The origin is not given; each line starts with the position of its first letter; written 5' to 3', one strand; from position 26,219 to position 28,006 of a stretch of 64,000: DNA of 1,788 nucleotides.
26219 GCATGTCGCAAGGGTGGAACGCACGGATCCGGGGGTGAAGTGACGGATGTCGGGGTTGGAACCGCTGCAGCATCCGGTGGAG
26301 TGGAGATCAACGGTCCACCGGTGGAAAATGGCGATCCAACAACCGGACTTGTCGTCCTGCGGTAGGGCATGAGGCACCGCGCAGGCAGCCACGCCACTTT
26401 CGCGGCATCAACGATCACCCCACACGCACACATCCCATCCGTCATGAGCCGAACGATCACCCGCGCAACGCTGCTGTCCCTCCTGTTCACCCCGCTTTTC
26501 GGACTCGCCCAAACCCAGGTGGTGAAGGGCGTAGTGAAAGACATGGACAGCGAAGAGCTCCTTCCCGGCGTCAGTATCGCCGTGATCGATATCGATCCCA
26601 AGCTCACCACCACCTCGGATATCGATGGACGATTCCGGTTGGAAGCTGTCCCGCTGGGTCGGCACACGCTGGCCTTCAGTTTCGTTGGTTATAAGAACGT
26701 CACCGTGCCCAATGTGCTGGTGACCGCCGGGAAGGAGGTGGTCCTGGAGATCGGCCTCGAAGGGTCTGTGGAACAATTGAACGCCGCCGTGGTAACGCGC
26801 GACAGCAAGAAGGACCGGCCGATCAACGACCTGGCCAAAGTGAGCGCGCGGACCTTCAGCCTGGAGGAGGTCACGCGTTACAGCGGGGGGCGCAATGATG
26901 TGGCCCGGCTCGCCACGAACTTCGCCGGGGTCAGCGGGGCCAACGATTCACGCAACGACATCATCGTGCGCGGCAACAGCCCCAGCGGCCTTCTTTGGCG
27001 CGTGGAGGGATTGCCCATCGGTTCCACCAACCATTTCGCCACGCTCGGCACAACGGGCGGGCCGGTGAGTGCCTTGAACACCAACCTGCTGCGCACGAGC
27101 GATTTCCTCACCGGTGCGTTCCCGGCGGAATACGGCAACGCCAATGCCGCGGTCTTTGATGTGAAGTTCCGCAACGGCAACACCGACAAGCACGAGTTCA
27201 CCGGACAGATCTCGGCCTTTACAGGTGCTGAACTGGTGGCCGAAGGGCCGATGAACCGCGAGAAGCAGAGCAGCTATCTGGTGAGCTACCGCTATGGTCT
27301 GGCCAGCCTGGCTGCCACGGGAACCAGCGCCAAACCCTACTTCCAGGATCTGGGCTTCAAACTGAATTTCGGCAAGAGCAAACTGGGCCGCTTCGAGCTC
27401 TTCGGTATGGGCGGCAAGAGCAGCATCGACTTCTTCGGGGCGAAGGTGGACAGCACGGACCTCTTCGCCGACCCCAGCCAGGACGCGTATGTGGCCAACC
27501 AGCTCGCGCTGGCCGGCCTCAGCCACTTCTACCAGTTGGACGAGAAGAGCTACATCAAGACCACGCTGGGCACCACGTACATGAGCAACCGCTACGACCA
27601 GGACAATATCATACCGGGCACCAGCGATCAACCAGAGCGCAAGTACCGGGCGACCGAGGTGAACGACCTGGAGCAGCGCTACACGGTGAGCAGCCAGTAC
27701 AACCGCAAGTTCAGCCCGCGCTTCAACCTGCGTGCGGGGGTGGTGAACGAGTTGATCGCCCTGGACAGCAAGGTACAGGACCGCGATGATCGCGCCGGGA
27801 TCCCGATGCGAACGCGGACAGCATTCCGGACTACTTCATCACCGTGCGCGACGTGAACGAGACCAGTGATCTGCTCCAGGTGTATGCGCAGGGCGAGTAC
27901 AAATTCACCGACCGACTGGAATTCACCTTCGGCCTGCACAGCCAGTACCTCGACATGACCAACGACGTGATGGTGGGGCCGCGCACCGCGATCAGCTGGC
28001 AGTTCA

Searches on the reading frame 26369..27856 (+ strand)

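Call 35: search_protein_families(library=pfam, proteins=[window:26369-27856:+], max_evalue=0.01)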
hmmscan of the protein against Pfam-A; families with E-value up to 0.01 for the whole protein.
window:26369-27856:+ (495 aa): 3 families
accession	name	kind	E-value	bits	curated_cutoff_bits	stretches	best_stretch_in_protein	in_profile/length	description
PF13620.12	CarboxypepD_reg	-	2.8e-14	53.6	32.3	1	52-130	2-81/82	Carboxypeptidase regulatory-like domain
PF13715.12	CarbopepD_reg_2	-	1.1e-12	48.3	32.2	1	52-142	1-88/88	CarboxypepD_reg-like domain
PF07715.20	Plug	-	3.7e-05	24.6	23.9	1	166-260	15-104/107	TonB-dependent Receptor Plug Domain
